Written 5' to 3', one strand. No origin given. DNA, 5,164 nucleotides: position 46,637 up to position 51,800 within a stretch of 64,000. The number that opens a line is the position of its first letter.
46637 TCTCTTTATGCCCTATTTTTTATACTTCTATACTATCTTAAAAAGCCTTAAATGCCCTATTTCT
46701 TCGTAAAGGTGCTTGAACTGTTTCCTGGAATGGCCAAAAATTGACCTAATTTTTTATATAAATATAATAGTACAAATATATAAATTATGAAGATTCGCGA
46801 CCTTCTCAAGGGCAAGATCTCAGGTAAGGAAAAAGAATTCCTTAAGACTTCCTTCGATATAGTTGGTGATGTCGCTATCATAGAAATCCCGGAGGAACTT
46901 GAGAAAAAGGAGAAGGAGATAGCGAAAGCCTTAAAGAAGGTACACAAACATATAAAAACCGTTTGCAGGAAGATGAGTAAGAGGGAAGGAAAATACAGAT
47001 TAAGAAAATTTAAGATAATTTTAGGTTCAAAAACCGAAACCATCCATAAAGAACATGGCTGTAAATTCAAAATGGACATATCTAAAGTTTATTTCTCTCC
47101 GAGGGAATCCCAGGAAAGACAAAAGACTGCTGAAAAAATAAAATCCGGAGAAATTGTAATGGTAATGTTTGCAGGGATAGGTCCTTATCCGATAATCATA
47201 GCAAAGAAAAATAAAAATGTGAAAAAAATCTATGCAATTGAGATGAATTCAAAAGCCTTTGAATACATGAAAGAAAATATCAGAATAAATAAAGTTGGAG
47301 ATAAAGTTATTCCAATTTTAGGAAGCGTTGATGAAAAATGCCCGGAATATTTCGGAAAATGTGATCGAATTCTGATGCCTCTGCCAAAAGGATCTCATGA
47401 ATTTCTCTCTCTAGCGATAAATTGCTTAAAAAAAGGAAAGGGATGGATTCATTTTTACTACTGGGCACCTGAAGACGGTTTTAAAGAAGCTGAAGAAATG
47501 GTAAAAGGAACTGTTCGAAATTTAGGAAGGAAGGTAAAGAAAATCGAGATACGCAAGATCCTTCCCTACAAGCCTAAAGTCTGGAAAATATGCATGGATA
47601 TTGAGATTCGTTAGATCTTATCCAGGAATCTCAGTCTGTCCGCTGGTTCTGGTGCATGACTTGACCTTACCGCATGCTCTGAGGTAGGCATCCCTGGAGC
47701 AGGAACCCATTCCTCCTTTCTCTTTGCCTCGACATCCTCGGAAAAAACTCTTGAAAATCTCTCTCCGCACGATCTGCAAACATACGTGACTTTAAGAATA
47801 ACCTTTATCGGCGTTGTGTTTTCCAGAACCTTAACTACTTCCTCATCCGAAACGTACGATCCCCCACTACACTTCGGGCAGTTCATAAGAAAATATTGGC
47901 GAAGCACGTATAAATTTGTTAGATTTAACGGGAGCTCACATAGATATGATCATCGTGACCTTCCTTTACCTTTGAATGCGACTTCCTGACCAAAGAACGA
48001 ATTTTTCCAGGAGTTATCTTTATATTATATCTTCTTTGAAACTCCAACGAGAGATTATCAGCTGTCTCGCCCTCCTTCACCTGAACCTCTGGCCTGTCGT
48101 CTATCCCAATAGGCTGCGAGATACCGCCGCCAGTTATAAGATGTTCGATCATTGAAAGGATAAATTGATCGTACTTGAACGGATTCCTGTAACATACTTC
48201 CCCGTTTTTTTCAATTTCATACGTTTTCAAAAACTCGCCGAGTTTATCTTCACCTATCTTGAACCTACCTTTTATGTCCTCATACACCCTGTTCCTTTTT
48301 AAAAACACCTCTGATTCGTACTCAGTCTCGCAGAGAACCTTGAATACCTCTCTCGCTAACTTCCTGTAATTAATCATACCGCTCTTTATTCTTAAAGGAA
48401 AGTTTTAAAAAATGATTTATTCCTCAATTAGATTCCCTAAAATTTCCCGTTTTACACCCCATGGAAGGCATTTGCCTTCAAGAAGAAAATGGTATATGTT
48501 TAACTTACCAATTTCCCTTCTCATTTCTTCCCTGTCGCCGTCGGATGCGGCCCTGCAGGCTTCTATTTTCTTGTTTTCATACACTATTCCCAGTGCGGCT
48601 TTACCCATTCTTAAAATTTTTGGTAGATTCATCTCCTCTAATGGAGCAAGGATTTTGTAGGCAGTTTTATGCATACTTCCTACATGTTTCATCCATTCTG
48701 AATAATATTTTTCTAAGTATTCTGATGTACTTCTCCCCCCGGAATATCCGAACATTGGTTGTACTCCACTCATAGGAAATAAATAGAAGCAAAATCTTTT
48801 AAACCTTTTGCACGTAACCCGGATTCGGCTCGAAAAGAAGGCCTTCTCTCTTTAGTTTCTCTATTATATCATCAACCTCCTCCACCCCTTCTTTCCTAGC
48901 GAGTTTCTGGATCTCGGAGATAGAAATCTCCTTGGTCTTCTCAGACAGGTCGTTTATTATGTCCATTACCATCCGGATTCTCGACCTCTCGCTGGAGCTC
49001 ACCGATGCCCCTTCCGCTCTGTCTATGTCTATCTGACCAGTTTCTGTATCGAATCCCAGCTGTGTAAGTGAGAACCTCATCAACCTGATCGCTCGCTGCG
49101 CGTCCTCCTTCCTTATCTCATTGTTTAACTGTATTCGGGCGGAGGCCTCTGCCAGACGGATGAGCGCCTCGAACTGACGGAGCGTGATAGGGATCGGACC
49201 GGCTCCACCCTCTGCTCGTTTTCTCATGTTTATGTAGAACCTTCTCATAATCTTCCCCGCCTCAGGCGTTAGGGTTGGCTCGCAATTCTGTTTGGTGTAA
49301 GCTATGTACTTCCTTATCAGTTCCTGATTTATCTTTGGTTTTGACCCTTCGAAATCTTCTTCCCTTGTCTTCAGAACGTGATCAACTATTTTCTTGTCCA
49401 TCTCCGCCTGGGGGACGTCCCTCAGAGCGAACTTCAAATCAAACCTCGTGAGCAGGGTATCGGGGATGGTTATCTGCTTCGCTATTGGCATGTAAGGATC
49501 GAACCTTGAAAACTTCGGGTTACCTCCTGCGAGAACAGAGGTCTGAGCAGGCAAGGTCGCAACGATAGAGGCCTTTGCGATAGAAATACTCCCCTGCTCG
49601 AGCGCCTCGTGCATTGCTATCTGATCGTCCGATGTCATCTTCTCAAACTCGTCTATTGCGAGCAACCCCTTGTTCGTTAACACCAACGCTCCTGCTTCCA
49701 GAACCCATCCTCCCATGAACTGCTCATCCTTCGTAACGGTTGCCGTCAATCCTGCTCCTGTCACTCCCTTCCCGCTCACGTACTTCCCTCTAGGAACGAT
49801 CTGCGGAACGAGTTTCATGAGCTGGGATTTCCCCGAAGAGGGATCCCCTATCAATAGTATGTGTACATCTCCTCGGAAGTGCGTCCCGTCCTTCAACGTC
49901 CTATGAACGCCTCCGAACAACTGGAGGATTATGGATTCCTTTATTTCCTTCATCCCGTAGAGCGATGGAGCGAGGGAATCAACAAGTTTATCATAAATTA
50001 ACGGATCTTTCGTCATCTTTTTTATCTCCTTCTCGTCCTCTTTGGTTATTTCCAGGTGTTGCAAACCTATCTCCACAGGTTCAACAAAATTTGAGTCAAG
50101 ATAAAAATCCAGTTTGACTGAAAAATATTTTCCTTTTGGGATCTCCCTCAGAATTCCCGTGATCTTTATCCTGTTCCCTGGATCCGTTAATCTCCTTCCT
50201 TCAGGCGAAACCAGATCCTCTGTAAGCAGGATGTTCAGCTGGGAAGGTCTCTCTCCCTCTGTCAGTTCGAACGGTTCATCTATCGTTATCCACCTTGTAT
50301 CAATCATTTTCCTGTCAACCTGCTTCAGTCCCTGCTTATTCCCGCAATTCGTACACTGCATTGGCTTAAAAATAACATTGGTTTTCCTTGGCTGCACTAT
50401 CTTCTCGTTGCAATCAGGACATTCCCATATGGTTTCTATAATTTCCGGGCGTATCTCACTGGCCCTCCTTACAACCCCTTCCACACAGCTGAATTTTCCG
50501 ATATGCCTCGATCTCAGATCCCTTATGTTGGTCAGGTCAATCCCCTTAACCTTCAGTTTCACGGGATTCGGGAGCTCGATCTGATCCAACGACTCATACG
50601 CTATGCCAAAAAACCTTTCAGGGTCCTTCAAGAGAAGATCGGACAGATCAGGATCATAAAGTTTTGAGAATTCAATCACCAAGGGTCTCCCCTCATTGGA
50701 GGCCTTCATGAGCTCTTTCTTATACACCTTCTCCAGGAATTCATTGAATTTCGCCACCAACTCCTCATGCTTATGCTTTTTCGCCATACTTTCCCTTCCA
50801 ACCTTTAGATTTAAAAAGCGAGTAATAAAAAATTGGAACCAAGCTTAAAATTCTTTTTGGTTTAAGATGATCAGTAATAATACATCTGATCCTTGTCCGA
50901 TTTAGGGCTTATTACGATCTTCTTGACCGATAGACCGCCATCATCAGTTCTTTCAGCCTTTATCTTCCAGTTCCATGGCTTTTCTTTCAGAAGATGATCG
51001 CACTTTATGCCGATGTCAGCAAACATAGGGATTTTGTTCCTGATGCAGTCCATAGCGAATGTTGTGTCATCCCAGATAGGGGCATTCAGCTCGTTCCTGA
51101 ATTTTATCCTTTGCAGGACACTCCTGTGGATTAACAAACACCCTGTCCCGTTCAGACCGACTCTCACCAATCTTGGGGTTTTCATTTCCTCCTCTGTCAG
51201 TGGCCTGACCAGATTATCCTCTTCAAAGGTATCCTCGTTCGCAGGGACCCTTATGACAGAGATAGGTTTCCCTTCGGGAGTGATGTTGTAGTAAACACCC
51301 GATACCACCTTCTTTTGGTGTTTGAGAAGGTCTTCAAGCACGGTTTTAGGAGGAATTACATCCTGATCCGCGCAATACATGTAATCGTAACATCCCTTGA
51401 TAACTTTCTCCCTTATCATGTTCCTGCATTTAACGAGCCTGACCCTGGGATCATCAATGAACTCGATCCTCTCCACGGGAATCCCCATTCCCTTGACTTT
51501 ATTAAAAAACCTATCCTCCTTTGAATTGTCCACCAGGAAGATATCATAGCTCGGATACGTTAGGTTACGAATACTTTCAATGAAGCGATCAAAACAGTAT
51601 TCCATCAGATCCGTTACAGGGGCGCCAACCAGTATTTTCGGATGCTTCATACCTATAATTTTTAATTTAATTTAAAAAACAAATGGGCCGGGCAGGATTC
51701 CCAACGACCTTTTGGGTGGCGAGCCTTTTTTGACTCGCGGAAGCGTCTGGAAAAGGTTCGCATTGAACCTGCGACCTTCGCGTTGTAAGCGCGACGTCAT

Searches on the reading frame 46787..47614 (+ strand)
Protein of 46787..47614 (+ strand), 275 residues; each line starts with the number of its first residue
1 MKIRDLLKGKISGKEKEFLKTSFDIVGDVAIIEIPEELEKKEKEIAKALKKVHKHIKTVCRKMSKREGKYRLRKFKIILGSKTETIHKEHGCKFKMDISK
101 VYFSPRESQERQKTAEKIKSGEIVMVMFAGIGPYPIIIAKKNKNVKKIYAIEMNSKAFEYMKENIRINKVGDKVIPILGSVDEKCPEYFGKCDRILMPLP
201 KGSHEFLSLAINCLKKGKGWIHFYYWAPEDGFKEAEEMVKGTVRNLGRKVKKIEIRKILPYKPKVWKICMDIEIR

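Call 28: search_protein_families(library=pfam, proteins=[window:46787-47614:+], max_evalue=0.00001)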
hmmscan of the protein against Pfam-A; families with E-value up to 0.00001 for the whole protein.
window:46787-47614:+ (275 aa): 2 families
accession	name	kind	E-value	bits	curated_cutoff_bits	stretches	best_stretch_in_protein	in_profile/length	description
PF02475.24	TRM5-TYW2_MTfase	-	1.7e-48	165.1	28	1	85-244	1-157/164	TRM5/TYW2 methyltransferase domain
PF25133.1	TYW2_N_2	-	7.3e-22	77.7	27.7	1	3-83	1-79/79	TYW2 N-terminal domain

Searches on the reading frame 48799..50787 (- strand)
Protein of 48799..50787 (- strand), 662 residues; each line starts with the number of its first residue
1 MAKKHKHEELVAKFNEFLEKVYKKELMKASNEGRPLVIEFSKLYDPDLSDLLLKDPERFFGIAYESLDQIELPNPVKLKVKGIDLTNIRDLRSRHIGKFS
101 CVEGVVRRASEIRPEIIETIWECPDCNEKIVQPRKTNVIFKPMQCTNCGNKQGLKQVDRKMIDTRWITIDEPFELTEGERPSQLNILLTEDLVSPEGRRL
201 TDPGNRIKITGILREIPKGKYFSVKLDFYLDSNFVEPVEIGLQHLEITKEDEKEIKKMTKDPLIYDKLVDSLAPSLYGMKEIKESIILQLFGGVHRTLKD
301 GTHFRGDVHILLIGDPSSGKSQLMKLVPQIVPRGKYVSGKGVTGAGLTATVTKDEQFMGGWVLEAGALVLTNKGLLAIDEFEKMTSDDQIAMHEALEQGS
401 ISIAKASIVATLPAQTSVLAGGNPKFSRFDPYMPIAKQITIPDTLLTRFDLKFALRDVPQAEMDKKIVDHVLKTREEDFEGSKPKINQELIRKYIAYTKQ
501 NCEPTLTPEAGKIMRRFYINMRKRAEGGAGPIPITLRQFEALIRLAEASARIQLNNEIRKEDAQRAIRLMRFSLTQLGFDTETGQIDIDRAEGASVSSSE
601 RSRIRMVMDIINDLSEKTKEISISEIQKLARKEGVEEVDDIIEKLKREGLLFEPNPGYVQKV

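Call 28: search_protein_families(library=pfam, proteins=[window:48799-50787:-], max_evalue=0.00001)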
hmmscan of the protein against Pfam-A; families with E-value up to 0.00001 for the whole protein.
window:48799-50787:- (662 aa): 4 families
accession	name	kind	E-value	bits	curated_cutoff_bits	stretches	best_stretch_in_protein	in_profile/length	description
PF00493.29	MCM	-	1.7e-84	282.8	23.3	1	251-474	1-223/224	MCM P-loop domain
PF17855.7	MCM_lid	-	1.3e-26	93.3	27.4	1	489-573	1-86/87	MCM AAA-lid domain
PF17207.9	MCM_OB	-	5e-20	72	24.8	1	87-216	1-125/126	MCM OB domain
PF01078.27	Mg_chelatase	-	1e-09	38.5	20.3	0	359-424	93-158/207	Magnesium chelatase, subunit ChlI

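Call 31: search_protein_families(library=ncbifam, proteins=[window:48799-50787:-], max_evalue=0.001)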
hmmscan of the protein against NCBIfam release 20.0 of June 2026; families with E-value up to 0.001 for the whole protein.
window:48799-50787:- (662 aa): 2 families
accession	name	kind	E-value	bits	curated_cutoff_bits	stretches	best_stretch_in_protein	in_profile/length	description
NF040949.1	minchrom_main_MCM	domain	7.2e-197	655.8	940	1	5-662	3-682/682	minichromosome maintenance protein MCM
TIGR00368.1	TIGR00368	hypoth_equivalog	2.7e-05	23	362.4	0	359-465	282-398/499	YifB family Mg chelatase-like AAA ATPase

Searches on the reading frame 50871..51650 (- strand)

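Call 28: search_protein_families(library=pfam, proteins=[window:50871-51650:-], max_evalue=0.00001)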
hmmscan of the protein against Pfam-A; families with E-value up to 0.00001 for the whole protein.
window:50871-51650:- (259 aa): 2 families
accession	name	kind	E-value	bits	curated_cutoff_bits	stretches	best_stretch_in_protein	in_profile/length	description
PF03452.20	Anp1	-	4.1e-07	30.1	28.8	0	69-118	118-168/263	Anp1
PF00535.33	Glycos_transf_2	-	7.1e-06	26.5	23.3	0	22-154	15-139/168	Glycosyl transferase family 2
